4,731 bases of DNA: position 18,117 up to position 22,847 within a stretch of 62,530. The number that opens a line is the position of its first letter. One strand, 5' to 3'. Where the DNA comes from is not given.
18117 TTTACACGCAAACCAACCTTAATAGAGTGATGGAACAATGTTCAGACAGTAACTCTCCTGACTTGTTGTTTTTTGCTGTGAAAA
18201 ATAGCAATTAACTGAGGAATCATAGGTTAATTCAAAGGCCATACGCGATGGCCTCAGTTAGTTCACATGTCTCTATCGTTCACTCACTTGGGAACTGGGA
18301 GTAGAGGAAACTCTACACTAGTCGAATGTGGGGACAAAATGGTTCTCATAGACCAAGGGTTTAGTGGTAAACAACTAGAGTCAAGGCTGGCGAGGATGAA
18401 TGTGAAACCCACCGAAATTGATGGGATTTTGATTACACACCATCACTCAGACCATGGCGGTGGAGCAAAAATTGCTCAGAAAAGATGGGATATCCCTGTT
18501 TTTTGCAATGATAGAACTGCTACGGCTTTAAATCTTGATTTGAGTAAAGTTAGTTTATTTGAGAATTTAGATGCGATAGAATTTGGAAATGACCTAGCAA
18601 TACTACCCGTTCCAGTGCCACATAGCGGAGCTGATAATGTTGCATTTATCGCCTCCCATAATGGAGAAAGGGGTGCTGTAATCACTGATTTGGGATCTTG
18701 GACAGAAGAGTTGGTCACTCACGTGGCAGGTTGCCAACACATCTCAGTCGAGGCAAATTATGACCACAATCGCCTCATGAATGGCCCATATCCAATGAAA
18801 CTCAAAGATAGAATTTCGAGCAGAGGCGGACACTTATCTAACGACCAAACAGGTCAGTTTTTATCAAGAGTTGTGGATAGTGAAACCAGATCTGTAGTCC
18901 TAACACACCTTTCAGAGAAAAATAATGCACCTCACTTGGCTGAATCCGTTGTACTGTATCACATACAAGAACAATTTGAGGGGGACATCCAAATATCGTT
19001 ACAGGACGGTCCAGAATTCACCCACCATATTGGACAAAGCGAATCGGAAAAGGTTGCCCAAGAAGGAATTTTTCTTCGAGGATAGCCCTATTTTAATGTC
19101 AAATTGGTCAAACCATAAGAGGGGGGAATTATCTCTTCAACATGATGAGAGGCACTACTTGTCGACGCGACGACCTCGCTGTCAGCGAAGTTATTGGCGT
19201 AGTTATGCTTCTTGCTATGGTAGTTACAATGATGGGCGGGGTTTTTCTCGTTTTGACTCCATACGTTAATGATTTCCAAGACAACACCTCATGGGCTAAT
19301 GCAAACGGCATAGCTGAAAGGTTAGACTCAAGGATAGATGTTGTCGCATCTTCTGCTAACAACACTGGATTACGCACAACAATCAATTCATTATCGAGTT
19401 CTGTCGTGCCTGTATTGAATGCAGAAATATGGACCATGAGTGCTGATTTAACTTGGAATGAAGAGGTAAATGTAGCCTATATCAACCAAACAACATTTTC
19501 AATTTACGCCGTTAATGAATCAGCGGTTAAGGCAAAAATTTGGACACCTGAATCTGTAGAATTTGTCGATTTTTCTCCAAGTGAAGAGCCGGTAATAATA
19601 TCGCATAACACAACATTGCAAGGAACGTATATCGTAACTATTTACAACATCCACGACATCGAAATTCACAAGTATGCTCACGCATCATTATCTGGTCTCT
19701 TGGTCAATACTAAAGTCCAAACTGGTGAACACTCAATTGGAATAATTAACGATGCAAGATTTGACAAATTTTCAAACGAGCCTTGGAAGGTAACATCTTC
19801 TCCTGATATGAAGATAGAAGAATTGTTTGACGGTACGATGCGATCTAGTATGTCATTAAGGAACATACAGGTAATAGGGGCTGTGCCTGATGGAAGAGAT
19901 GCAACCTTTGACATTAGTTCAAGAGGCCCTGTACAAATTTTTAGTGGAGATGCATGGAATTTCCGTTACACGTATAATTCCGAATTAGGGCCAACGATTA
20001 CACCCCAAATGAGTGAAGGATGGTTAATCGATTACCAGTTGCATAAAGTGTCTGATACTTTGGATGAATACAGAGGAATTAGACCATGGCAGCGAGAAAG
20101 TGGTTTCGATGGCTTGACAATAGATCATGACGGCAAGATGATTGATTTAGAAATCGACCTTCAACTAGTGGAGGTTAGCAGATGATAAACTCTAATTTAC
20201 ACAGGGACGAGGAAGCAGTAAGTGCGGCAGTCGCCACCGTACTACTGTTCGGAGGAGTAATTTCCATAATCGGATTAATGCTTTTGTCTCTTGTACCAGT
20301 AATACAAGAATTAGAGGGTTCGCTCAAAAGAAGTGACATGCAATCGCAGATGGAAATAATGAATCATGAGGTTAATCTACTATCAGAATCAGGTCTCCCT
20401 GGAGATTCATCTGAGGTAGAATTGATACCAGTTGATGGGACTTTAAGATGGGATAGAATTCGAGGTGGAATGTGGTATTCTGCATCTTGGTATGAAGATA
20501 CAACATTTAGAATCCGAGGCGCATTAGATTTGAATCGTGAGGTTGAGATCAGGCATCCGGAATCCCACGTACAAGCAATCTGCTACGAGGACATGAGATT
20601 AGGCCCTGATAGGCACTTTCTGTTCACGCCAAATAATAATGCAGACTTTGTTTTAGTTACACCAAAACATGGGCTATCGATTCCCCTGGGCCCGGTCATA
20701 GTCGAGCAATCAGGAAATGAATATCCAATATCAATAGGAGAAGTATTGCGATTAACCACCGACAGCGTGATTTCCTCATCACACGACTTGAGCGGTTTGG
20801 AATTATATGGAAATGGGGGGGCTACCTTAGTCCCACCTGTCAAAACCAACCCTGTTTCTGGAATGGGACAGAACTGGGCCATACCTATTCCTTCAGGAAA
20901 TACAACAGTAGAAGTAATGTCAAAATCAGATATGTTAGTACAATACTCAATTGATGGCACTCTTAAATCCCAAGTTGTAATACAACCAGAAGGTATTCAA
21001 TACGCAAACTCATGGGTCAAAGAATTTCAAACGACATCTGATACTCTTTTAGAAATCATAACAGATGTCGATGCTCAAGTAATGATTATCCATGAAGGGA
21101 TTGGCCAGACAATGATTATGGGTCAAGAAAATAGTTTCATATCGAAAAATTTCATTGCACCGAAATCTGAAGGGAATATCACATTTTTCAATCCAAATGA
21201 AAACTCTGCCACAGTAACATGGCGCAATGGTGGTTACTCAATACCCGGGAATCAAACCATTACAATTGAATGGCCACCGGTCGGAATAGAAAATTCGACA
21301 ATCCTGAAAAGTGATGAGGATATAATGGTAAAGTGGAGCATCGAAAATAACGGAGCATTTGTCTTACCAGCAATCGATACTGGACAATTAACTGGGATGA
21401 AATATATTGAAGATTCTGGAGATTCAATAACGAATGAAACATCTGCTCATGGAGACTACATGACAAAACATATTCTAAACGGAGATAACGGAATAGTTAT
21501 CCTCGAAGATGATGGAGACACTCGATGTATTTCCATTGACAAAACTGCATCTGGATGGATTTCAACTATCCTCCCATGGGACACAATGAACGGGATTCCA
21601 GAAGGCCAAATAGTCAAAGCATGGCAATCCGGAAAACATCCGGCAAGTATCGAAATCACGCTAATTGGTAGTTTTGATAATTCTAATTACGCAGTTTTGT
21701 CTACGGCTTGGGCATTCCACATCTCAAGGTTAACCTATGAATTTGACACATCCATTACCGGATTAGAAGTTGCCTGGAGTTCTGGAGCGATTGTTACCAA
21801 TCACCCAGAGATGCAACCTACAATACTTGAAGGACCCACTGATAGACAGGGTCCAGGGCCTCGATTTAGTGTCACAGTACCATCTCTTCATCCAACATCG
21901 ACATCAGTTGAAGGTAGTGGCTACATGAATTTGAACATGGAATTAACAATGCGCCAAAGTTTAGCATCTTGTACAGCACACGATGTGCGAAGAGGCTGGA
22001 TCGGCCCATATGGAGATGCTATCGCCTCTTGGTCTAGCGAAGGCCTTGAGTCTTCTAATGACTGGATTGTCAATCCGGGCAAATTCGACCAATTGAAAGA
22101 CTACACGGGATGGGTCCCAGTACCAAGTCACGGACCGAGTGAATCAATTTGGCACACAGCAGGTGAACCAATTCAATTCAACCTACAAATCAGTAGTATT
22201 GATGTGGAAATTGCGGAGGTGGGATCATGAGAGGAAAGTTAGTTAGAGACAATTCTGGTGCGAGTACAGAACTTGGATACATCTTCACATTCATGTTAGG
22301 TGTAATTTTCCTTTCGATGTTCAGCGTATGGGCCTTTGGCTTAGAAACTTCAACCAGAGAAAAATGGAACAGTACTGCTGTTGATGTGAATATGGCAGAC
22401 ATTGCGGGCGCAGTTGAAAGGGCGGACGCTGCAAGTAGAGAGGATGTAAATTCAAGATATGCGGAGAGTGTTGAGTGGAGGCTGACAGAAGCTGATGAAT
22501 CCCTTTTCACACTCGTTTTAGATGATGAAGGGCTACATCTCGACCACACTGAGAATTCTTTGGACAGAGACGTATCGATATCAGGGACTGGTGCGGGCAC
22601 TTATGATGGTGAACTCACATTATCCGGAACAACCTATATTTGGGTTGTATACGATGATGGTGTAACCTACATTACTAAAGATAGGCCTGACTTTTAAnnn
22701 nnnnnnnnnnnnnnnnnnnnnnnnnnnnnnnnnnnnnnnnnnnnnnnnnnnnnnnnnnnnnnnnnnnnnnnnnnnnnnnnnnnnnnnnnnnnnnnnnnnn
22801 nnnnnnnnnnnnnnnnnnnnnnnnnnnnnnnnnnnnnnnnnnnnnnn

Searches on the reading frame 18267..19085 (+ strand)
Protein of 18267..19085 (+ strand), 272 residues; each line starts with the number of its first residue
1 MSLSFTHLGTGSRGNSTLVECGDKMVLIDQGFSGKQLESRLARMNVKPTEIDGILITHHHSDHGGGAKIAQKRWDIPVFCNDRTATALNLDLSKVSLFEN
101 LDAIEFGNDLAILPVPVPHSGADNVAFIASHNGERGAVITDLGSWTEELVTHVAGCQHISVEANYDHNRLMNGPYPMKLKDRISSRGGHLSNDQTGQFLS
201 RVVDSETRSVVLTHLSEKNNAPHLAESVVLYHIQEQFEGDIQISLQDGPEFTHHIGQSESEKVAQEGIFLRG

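Call 4: search_protein_families(library=pfam, proteins=[window:18267-19085:+], max_evalue=0.01)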
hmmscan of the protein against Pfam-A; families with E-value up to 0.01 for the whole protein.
window:18267-19085:+ (272 aa): 4 families
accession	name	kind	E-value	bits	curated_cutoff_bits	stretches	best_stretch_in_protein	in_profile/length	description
PF12706.13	Lactamase_B_2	-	4.5e-16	59.5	27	1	26-214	3-199/200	Beta-lactamase superfamily domain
PF00753.33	Lactamase_B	-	9.3e-15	55.5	22.7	1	10-114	2-97/196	Metallo-beta-lactamase superfamily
PF23023.1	Anti-Pycsar_Apyc1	-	4.3e-06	26.8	50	1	4-68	4-71/250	Anti-Pycsar protein Apyc1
PF13483.12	Lactamase_B_3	-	0.0065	16.9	24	0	15-118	8-81/160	Beta-lactamase superfamily domain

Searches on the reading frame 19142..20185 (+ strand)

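Call 4: search_protein_families(library=pfam, proteins=[window:19142-20185:+], max_evalue=0.01)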
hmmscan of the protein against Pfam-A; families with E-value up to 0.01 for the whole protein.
window:19142-20185:+ (347 aa): 3 families
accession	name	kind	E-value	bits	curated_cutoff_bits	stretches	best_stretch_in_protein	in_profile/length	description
PF23960.2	DUF7289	-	1.6e-08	34.8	27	1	13-96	2-83/238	Family of unknown function (DUF7289)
PF23928.1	DUF7266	-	0.0007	19.8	27.6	1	10-76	2-69/145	Family of unknown function (DUF7266)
PF07790.16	Pilin_N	-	0.002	19.4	25.2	1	13-50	2-38/78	Archaeal Type IV pilin, N-terminal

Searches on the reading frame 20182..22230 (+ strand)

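Call 4: search_protein_families(library=pfam, proteins=[window:20182-22230:+], max_evalue=0.01)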
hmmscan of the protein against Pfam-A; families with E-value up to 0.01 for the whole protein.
window:20182-22230:+ (682 aa): 1 family
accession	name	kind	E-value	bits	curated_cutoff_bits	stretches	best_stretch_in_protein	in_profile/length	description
PF23960.2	DUF7289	-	7.7e-05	22.8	27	1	12-90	2-78/238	Family of unknown function (DUF7289)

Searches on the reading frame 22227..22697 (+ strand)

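Call 4: search_protein_families(library=pfam, proteins=[window:22227-22697:+], max_evalue=0.01)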
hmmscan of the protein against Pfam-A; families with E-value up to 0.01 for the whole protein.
window:22227-22697:+ (156 aa): 1 family
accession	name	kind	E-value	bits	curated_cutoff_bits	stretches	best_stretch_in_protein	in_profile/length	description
PF23928.1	DUF7266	-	5.3e-06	26.6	27.6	1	8-138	2-131/145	Family of unknown function (DUF7266)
